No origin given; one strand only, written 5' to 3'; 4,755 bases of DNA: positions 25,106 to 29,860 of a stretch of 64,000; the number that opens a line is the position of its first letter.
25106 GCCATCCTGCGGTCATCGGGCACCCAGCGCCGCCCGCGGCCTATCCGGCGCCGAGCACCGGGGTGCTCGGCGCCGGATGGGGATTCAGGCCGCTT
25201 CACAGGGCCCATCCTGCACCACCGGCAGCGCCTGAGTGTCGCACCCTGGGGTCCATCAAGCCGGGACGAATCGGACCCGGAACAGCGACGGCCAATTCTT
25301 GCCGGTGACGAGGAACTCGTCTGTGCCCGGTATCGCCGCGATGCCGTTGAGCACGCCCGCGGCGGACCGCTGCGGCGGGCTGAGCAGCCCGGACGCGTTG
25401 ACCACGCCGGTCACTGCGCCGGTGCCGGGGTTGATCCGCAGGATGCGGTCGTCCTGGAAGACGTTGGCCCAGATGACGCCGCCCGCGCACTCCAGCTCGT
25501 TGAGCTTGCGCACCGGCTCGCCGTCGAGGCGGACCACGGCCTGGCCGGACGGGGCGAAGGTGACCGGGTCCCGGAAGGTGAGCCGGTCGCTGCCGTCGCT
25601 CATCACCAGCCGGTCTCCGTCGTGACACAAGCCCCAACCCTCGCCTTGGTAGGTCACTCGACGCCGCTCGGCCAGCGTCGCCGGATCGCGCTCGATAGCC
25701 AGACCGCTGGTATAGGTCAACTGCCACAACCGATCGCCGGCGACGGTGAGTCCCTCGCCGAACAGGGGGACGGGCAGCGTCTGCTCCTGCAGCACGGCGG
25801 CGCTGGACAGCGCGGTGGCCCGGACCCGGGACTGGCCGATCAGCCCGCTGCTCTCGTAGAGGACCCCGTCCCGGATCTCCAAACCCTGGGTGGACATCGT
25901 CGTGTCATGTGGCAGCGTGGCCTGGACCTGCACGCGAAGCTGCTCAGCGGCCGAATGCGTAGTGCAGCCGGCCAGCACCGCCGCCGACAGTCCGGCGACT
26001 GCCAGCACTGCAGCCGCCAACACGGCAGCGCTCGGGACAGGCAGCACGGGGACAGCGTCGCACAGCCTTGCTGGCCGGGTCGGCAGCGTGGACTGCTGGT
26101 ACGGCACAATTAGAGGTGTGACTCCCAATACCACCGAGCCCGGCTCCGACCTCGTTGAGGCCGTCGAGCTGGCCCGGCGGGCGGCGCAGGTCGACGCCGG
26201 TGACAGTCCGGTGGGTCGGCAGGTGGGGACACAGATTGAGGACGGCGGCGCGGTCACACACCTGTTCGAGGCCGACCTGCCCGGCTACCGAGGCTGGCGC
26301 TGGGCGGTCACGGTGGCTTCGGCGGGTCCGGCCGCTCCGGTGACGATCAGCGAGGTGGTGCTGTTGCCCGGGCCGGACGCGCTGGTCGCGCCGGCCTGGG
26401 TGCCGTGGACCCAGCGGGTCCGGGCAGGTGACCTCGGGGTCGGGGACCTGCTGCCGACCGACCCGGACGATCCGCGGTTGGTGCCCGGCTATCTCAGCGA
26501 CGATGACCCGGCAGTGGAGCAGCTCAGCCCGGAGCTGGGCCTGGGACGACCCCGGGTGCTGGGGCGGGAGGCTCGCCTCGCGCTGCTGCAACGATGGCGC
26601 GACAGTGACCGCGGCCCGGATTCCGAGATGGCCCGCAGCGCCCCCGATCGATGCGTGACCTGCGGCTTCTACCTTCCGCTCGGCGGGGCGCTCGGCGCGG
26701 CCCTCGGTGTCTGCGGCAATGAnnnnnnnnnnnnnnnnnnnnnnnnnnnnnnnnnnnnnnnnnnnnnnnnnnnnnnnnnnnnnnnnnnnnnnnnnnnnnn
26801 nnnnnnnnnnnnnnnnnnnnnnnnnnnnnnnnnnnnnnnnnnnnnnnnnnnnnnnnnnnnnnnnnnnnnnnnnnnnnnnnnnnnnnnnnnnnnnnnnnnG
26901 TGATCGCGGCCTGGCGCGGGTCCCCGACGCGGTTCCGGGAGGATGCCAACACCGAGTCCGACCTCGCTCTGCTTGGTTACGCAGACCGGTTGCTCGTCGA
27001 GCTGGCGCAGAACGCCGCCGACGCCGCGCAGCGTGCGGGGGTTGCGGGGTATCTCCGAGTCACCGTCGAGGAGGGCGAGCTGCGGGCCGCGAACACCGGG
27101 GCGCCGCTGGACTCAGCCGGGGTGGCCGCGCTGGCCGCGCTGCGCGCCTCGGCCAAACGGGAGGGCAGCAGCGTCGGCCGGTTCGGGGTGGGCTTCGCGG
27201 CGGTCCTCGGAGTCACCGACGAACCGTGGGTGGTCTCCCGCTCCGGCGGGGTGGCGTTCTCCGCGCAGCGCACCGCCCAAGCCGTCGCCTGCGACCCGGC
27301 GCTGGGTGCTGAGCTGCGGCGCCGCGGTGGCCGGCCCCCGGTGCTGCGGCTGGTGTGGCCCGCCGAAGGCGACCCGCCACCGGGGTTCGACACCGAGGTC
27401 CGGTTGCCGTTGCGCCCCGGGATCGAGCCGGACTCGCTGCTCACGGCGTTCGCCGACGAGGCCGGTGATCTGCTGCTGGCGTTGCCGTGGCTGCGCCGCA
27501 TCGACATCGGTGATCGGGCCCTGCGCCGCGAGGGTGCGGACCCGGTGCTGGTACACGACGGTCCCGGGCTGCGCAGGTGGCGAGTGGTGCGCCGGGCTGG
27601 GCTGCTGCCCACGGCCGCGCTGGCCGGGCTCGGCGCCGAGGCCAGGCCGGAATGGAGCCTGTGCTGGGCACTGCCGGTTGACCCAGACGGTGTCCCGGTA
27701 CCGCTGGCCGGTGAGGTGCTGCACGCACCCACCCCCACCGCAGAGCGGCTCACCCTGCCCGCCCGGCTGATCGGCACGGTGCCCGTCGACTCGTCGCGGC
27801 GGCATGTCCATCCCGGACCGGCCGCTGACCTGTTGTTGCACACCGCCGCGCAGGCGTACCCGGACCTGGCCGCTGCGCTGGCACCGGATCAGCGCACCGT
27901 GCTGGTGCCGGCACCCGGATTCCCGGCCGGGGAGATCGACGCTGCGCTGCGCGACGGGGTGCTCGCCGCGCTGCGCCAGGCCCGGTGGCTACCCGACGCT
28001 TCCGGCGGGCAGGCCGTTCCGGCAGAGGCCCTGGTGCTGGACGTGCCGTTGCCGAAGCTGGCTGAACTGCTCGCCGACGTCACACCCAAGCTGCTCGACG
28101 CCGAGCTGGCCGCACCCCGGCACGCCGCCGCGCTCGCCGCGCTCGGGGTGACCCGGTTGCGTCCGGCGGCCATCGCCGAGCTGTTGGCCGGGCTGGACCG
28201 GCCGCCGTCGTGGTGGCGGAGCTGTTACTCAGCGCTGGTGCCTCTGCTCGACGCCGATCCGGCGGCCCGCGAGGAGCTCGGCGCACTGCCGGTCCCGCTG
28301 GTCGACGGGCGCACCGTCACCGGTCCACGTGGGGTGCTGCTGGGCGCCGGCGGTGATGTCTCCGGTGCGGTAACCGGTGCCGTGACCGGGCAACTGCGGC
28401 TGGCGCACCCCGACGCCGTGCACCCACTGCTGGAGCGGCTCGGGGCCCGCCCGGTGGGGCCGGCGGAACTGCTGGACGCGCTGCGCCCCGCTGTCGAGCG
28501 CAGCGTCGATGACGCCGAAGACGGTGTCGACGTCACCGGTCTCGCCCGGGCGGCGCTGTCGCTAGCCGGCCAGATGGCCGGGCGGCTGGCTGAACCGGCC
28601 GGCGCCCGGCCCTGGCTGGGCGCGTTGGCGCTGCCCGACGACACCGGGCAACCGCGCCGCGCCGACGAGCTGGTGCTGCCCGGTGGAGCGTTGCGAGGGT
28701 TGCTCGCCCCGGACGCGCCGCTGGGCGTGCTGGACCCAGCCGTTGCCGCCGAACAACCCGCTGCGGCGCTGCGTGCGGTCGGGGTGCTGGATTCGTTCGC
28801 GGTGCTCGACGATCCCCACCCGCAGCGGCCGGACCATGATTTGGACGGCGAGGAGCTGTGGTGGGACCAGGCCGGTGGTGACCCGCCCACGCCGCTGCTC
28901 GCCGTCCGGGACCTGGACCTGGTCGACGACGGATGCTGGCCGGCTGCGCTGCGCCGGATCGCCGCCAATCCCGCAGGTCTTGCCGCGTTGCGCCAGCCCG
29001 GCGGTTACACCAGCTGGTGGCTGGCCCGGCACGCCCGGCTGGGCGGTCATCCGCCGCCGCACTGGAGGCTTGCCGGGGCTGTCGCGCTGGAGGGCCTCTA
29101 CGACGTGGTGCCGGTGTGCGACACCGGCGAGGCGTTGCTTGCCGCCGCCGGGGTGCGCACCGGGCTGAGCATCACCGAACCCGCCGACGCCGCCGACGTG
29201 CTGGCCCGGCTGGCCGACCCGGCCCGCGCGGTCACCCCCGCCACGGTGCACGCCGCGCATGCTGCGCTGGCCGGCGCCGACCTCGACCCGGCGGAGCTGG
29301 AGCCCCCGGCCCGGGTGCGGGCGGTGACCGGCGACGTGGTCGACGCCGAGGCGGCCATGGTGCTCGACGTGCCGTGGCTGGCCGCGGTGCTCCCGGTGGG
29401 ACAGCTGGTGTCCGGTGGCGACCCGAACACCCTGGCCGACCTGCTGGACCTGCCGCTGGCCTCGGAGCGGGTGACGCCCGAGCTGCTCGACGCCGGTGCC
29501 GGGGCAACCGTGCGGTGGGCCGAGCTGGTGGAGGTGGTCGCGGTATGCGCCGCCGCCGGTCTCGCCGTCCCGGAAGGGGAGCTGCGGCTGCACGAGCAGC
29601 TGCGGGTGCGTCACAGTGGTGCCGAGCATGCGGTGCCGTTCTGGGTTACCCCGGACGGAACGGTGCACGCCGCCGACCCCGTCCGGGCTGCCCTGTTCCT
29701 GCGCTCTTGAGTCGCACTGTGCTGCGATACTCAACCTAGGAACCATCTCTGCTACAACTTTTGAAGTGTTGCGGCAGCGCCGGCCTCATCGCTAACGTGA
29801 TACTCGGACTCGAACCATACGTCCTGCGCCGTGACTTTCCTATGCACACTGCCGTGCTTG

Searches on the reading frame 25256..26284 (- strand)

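Call 8: search_protein_families(library=pfam, proteins=[window:25256-26284:-], max_evalue=0.01)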
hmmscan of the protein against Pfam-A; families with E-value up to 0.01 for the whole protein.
window:25256-26284:- (342 aa): 2 families
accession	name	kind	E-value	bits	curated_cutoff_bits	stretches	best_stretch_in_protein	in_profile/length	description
PF05096.18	Glu_cyclase_2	-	3.6e-90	302.2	22.3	1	97-339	6-249/249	Glutamine cyclotransferase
PF21959.2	DUF6923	-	0.0026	18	27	0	257-294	130-167/234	Repeat of unknown function (DUF6923)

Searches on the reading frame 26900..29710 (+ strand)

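Call 8: search_protein_families(library=pfam, proteins=[window:26900-29710:+], max_evalue=0.01)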
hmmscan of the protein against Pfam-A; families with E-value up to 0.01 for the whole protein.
window:26900-29710:+ (936 aa): 1 family
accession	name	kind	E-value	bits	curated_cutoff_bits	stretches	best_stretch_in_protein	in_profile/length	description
PF25794.1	SACS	-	0.00014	22.2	32.8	1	84-116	90-123/247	Sacsin domain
